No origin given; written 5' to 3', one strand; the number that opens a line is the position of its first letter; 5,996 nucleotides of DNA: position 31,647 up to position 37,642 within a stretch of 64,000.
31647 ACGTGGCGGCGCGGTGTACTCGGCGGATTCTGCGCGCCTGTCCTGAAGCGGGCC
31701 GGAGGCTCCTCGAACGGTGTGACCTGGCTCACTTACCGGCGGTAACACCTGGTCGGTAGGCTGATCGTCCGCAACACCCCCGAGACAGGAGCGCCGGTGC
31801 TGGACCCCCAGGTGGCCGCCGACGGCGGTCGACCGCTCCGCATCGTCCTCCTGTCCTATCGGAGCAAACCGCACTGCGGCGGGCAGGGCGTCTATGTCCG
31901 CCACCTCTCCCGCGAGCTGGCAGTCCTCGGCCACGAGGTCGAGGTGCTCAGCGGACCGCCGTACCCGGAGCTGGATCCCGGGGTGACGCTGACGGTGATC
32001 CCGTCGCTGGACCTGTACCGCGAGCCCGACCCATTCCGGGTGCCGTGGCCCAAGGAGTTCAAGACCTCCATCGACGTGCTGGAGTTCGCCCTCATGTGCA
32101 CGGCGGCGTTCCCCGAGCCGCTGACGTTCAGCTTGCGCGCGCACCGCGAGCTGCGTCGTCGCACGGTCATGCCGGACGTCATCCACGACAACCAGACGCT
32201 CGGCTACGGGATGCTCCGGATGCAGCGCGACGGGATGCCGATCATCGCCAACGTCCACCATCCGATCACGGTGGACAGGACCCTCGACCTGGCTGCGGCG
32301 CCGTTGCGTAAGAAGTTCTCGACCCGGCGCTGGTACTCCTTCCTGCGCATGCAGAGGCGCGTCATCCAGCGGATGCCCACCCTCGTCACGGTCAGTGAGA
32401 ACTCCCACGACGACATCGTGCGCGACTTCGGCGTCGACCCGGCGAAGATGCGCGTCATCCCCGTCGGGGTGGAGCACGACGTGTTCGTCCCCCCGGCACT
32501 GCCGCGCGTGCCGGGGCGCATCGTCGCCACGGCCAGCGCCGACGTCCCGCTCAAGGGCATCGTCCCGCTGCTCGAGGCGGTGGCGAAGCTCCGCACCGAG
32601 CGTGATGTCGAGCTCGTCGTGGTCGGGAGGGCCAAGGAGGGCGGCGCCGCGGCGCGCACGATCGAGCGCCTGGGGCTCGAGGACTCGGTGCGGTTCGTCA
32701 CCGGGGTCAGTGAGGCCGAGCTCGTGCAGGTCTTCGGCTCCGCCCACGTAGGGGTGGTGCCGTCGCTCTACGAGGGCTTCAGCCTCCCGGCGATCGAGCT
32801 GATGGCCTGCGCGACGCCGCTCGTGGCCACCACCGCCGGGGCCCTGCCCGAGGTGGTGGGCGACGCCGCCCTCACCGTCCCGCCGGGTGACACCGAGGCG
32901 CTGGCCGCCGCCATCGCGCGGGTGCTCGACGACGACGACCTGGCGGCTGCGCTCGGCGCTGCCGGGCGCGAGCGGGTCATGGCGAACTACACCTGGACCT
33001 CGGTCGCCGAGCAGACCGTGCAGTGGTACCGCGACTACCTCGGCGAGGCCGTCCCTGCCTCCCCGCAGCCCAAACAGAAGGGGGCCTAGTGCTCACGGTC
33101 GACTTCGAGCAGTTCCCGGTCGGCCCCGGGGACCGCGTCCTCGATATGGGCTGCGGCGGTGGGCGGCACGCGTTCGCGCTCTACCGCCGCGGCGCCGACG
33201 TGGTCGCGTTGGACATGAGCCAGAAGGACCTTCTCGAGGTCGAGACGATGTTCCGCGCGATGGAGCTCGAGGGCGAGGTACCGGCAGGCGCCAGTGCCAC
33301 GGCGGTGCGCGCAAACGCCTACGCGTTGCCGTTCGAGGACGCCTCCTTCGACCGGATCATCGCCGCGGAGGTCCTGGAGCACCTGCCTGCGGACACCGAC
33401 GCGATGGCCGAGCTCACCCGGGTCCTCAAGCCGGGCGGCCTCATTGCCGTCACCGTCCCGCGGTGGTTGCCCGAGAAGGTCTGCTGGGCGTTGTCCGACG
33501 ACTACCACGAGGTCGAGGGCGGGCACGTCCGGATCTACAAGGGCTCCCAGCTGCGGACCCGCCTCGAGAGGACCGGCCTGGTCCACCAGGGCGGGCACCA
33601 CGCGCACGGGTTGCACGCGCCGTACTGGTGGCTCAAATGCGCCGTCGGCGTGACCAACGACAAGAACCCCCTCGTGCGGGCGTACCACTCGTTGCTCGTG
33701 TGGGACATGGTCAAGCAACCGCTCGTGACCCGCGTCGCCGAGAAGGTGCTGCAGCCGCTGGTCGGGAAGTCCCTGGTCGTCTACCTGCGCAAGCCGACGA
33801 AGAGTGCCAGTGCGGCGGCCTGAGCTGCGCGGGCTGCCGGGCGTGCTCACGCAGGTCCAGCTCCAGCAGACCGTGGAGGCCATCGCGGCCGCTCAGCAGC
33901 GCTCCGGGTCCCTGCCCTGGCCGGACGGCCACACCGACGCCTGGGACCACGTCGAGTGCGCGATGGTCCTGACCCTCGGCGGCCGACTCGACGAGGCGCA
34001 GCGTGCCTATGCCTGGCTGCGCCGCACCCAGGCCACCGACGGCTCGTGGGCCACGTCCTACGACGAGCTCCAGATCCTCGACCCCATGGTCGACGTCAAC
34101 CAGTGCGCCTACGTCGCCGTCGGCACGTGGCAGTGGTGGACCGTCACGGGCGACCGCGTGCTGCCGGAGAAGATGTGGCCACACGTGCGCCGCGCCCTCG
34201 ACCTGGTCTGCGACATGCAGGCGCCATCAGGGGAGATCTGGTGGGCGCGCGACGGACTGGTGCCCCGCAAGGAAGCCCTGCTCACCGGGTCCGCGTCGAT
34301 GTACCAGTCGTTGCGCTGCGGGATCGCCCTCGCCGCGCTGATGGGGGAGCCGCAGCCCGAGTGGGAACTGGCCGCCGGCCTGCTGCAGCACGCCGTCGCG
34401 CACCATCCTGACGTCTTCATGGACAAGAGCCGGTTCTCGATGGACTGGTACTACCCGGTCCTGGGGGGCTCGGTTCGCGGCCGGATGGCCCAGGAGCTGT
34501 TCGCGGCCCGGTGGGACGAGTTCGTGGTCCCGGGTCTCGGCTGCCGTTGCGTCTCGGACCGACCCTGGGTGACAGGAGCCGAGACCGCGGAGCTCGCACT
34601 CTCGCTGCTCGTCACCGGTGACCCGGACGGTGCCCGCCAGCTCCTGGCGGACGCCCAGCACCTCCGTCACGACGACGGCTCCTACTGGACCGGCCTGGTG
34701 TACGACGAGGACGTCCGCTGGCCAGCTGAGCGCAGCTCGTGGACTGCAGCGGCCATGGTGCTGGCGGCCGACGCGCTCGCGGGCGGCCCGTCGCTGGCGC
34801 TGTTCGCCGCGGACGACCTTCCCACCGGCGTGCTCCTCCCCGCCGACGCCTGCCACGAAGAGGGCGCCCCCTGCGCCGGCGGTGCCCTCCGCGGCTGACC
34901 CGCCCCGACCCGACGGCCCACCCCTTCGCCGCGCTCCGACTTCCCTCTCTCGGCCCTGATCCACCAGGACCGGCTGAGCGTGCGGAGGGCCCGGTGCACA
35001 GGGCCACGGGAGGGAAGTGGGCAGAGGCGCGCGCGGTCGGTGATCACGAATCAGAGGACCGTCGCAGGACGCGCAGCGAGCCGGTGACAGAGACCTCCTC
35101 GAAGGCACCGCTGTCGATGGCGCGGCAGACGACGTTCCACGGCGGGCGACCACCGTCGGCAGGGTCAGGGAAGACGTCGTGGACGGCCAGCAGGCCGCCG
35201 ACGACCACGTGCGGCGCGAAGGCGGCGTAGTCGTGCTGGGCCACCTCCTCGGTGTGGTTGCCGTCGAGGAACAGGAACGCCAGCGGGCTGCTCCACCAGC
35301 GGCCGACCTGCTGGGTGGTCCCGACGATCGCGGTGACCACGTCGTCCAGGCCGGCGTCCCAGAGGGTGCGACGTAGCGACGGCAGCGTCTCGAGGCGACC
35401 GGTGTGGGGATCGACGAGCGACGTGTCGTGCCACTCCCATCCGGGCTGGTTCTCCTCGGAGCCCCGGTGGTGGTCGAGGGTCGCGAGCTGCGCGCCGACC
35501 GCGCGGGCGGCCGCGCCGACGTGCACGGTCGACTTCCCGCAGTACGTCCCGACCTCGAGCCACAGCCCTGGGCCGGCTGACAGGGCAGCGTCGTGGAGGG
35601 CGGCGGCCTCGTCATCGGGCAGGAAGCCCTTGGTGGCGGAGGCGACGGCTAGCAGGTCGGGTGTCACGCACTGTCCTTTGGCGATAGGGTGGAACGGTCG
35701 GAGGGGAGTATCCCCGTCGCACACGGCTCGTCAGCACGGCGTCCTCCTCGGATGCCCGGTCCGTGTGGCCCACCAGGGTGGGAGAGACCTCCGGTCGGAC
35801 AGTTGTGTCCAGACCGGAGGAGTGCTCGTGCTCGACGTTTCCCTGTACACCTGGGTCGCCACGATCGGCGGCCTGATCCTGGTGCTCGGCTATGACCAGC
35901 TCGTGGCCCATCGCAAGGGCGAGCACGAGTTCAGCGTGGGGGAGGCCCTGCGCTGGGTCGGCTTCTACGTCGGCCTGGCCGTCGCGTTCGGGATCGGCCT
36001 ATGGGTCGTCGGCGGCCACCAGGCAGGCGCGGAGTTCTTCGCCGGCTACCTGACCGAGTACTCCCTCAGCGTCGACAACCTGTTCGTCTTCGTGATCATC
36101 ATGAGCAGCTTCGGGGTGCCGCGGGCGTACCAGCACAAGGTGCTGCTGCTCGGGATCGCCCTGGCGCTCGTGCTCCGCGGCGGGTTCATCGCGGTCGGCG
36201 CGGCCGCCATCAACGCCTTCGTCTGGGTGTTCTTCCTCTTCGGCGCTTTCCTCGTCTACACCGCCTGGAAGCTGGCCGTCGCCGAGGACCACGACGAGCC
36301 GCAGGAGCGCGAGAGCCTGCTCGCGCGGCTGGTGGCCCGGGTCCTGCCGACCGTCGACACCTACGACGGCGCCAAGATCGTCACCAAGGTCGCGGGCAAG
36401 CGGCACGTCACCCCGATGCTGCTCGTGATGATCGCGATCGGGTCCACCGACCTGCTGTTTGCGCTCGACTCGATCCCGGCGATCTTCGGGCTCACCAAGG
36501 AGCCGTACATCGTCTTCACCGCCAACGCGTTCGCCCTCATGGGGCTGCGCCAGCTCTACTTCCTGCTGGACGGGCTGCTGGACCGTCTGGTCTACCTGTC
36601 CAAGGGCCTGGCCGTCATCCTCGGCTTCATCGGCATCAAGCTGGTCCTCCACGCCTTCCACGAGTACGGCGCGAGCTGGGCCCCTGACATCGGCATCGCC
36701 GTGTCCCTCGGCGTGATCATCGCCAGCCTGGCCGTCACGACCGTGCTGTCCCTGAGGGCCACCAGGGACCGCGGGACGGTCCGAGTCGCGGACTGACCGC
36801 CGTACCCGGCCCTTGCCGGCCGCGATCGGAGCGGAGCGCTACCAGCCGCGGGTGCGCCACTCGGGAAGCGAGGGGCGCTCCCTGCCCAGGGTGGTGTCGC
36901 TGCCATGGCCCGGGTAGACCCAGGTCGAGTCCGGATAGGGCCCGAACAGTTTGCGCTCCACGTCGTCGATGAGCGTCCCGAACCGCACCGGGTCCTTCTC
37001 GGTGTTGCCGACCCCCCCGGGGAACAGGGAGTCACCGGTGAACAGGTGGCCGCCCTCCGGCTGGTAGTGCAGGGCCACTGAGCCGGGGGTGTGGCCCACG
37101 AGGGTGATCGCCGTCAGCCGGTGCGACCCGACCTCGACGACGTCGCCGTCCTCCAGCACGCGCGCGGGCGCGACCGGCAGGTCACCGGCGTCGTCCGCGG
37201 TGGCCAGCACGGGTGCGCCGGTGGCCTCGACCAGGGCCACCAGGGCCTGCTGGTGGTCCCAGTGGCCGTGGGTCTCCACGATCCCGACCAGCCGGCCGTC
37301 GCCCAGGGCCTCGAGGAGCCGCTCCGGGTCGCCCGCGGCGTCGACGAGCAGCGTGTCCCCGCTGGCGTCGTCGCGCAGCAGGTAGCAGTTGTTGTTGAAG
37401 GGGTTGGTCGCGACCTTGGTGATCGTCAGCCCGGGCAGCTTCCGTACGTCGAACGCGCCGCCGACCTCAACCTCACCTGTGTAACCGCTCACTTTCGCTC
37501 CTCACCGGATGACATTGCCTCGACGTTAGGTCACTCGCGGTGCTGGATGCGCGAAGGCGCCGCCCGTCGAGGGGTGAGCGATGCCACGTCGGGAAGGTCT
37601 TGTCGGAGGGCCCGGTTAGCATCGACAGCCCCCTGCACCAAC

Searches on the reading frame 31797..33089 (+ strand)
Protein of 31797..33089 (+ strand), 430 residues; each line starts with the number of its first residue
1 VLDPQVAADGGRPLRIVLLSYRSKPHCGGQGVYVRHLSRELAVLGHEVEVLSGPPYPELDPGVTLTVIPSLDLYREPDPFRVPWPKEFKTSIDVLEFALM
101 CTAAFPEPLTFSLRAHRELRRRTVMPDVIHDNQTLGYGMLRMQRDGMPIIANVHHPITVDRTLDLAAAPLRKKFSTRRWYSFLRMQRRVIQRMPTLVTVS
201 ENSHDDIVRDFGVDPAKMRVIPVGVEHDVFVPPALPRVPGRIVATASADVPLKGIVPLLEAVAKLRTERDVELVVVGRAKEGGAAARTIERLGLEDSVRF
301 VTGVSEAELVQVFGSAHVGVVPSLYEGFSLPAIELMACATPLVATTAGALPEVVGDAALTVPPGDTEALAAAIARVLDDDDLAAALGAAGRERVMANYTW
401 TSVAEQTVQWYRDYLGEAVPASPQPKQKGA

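Call 4: search_protein_families(library=pfam, proteins=[window:31797-33089:+], max_evalue=0.01)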
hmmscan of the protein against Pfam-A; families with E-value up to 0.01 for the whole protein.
window:31797-33089:+ (430 aa): 6 families
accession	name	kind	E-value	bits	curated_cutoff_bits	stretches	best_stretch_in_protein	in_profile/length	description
PF00534.26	Glycos_transf_1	-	1.7e-29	103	26.4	1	241-393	16-172/172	Glycosyl transferases group 1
PF13692.12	Glyco_trans_1_4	-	2.5e-29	102.8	27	1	242-379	4-142/142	Glycosyl transferases group 1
PF13439.12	Glyco_transf_4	-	4.8e-22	79.2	28.5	1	28-228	2-169/170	Glycosyltransferase Family 4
PF13579.12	Glyco_trans_4_4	-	1.2e-17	65.1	29.7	1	28-224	1-158/158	Glycosyl transferase 4-like domain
PF20706.3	GT4-conflict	-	2.9e-13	50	26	1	183-405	137-383/385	Family 4 Glycosyltransferase in conflict systems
PF13524.12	Glyco_trans_1_2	-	3e-12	47.1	25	1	263-407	7-142/144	Glycosyl transferase-like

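Call 5: search_protein_families(library=ncbifam, proteins=[window:31797-33089:+], max_evalue=0.01)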
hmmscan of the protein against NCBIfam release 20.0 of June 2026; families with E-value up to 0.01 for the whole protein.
window:31797-33089:+ (430 aa): 34 families (the best 25 are shown)
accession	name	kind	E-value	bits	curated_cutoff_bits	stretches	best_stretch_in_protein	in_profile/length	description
NF041876.1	EPS_EpsE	equivalog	3.3e-31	108.9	400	1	213-405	183-387/389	exopolysaccharide biosynthesis GT4 family glycosyltransferase EpsE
TIGR03449.1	mycothiol_MshA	equivalog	1.3e-29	103.4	462.5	1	120-414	97-403/406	D-inositol-3-phosphate glycosyltransferase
TIGR02149.1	glgA_Coryne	subfamily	4.7e-27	95.1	302.4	1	187-413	139-389/391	glycogen synthase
TIGR03088.1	stp2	hypoth_equivalog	1e-24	87.3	409.05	1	177-413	123-372/374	TIGR03088 family PEP-CTERM/XrtA system glycosyltransferase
TIGR03999.1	thiol_BshA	equivalog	2.7e-22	79.2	273.7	1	187-414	139-373/375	N-acetyl-alpha-D-glucosaminyl L-malate synthase BshA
NF038298.1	EPS_HpsO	equivalog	1.1e-21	77.1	575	1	203-413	156-386/388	hormogonium polysaccharide biosynthesis glycosyltransferase HpsO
TIGR04047.1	MSMEG_0565_glyc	hypoth_equivalog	1.1e-19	70.8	259.85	1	183-412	129-372/373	MSMEG_0565 family glycosyltransferase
NF041010.1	glycosy_Agl16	equivalog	2.7e-17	62.7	575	1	184-413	125-350/352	glycosylation protein Agl16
NF053787.1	GlcN_PG_synth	equivalog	2.1e-14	53.2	480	1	304-414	250-359/361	N-acetylglucosaminyl phosphatidylglycerol synthase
TIGR04157.1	glyco_rSAM_CFB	subfamily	6.2e-14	51.8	400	1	253-406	240-401/406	TIGR04157 family glycosyltransferase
NF038295.1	EPS_HpsP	equivalog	1.3e-13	50.8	550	1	165-413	128-386/388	hormogonium polysaccharide biosynthesis glycosyltransferase HpsP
NF012028.0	PRK15484.1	subfamily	3.3e-13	49.5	618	1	242-407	195-371/380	lipopolysaccharide N-acetylglucosaminyltransferase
NF041879.1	EPS_EpsH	equivalog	3.7e-13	49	800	1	243-418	240-420/431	exopolysaccharide biosynthesis glycosyltransferase EpsH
NF007640.0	PRK10307.1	subfamily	6.8e-13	48.3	276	1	241-406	229-399/411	WcaI family glycosyltransferase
NF038229.1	Glyco4_Geo_Pelo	equivalog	1e-12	47.8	400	1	187-413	104-335/338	GPMC system family 4 glycosyltransferase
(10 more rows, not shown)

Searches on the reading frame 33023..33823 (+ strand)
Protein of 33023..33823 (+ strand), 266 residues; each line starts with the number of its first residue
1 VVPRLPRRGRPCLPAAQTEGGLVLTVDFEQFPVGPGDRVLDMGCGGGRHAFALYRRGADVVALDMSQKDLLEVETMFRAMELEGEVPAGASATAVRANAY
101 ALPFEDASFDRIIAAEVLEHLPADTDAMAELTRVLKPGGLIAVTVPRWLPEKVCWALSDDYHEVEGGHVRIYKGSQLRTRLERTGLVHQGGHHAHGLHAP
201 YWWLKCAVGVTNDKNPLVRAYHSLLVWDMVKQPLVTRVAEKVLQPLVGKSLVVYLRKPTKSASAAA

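Call 11: search_protein_families(library=pfam, proteins=[window:33023-33823:+], max_evalue=0.001)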
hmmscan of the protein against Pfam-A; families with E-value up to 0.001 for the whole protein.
window:33023-33823:+ (266 aa): 10 families
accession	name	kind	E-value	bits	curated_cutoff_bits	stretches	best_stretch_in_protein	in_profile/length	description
PF08241.18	Methyltransf_11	-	8.4e-22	78.1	21.2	1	40-142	1-94/95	Methyltransferase domain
PF13649.12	Methyltransf_25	-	6.8e-19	68.8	27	1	39-139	1-97/97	Methyltransferase domain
PF13847.12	Methyltransf_31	-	9.6e-17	61.5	27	1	36-154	4-123/145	Methyltransferase domain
PF13489.12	Methyltransf_23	-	2.4e-15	57.1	27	1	35-186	22-159/164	Methyltransferase domain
PF08242.18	Methyltransf_12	-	1.1e-10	42.5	30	1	40-141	1-98/98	Methyltransferase domain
PF01209.24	Ubie_methyltran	-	1.5e-09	38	20.1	1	35-143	47-151/233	ubiE/COQ5 methyltransferase family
PF02353.26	CMAS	-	2.4e-07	30.8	27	1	27-143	54-164/273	Mycolic acid cyclopropane synthetase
PF03141.22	Methyltransf_29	-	2.8e-06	26.7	23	1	38-144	120-218/506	Putative S-adenosyl-L-methionine-dependent methyltransferase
PF03848.20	TehB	-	0.00046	20.1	20.4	1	38-125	33-112/193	Tellurite resistance protein TehB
PF08003.17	Methyltransf_9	-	0.00086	18.8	23.8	0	37-141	117-215/315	Protein of unknown function (DUF1698)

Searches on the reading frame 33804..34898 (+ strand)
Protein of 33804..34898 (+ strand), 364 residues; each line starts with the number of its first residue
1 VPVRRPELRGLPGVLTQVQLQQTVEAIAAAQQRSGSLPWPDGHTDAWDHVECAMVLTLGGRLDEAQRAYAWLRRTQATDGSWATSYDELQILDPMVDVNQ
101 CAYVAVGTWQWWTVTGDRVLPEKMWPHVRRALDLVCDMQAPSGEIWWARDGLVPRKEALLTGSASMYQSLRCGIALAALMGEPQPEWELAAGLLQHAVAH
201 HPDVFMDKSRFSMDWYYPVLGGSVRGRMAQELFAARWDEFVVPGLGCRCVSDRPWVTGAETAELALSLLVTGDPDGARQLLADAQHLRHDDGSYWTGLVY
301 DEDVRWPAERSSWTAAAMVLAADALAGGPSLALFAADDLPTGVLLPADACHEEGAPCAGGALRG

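Call 11: search_protein_families(library=pfam, proteins=[window:33804-34898:+], max_evalue=0.001)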
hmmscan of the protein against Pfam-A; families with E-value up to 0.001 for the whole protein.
window:33804-34898:+ (364 aa): 0 families

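Call 50: search_protein_families(library=pfam, proteins=[window:33804-34898:+], max_evalue=0.1)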
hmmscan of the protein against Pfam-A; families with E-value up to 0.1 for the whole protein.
window:33804-34898:+ (364 aa): 3 families
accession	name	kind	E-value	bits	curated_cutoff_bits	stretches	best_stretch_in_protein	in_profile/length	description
PF14559.12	TPR_19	-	0.0096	16.7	25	0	263-296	30-62/68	Tetratricopeptide repeat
PF13428.12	TPR_14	-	0.082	14.1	23.5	0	262-298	5-41/44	Tetratricopeptide repeat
PF13432.12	TPR_16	-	0.099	13.6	32.7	0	264-317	3-57/65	Tetratricopeptide repeat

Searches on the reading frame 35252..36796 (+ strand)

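Call 12: search_protein_families(library=pfam, proteins=[window:35252-36796:+], max_evalue=0.001)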
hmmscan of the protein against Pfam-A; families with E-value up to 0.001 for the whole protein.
window:35252-36796:+ (514 aa): 1 family
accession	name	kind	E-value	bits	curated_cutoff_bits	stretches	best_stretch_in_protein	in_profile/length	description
PF03741.22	TerC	-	4.2e-50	170.4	27.8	1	263-467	1-177/178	Integral membrane protein TerC family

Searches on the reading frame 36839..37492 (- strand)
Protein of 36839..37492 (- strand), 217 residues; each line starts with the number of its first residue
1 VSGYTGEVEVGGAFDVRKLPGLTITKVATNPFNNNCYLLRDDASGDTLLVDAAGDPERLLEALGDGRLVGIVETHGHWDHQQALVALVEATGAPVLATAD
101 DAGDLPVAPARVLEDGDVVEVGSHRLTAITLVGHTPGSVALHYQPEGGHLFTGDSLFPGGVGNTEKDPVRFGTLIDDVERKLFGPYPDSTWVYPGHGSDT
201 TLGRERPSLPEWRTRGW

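Call 12: search_protein_families(library=pfam, proteins=[window:36839-37492:-], max_evalue=0.001)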
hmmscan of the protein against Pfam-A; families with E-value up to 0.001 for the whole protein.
window:36839-37492:- (217 aa): 1 family
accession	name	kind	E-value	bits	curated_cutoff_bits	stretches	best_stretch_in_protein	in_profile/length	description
PF00753.33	Lactamase_B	-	8.1e-19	68.8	22.7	1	30-179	2-173/196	Metallo-beta-lactamase superfamily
